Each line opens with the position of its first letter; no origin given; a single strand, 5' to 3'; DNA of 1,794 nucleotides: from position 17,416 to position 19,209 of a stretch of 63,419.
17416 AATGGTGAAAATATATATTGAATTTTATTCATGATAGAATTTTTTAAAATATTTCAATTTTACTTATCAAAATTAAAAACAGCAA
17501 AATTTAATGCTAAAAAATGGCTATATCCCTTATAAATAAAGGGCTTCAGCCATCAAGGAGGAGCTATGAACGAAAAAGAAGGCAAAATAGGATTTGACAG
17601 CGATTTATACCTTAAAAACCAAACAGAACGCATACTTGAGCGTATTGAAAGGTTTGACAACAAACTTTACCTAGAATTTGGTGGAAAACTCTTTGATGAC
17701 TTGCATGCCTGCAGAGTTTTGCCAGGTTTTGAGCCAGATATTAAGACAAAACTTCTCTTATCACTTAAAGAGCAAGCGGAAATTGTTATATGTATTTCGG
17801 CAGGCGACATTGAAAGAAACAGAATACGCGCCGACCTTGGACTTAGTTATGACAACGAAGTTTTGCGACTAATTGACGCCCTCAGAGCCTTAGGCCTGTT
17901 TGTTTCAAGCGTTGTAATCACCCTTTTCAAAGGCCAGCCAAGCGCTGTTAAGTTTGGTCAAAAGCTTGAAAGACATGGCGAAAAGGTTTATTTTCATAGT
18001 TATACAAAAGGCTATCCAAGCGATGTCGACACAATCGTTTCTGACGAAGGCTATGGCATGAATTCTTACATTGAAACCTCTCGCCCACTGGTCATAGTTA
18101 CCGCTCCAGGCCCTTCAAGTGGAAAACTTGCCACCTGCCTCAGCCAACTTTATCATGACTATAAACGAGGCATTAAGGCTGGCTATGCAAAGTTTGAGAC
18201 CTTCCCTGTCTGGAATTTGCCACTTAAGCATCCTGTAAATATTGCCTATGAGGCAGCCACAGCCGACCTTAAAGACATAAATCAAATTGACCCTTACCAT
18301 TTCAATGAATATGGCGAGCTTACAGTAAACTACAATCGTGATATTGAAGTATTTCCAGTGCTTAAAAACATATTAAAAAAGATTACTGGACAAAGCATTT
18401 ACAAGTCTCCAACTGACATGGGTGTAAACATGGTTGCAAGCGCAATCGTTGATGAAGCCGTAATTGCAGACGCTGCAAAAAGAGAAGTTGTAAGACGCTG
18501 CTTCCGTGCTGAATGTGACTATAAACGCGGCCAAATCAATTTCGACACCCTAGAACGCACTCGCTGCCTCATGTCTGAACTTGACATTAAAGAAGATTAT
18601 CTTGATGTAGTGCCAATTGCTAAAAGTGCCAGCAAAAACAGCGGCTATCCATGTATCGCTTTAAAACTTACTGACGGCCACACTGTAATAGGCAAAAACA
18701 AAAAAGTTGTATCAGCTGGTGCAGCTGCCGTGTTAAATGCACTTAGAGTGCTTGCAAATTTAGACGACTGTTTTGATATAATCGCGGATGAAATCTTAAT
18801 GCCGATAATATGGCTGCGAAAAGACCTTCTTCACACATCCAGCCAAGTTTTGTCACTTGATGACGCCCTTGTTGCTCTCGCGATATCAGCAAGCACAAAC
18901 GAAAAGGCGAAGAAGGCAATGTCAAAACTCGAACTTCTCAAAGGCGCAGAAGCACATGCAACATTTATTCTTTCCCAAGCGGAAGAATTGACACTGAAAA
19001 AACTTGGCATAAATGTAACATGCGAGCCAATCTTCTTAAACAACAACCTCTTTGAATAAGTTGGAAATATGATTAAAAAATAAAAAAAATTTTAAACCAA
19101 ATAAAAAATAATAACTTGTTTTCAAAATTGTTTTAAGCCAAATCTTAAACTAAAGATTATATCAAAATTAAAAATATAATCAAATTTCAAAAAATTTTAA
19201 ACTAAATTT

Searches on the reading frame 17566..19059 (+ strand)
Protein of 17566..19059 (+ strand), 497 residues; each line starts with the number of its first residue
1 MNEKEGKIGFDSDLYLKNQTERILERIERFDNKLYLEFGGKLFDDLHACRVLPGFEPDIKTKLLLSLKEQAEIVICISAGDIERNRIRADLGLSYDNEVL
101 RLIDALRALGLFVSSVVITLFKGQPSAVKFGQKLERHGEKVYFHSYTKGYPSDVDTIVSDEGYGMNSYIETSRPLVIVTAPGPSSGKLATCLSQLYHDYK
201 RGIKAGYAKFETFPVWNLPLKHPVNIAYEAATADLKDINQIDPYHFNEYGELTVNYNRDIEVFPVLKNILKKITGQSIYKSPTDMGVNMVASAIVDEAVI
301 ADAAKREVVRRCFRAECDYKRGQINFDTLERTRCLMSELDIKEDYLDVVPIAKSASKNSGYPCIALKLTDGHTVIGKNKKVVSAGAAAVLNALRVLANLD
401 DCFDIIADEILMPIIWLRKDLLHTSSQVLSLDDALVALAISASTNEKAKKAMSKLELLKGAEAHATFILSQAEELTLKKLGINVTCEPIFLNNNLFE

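Call 53: search_protein_families(library=pfam, proteins=[window:17566-19059:+])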
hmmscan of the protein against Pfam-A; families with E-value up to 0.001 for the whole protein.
window:17566-19059:+ (497 aa): 2 families
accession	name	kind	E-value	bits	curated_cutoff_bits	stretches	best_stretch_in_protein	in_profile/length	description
PF08903.17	DUF1846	-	2.6e-166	552.9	27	1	8-339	1-332/333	Domain of unknown function DUF1846, N-terminal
PF20921.3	DUF1846_C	-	3.8e-44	150.5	27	1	347-496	4-153/153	Domain of unknown function DUF1846, C-terminal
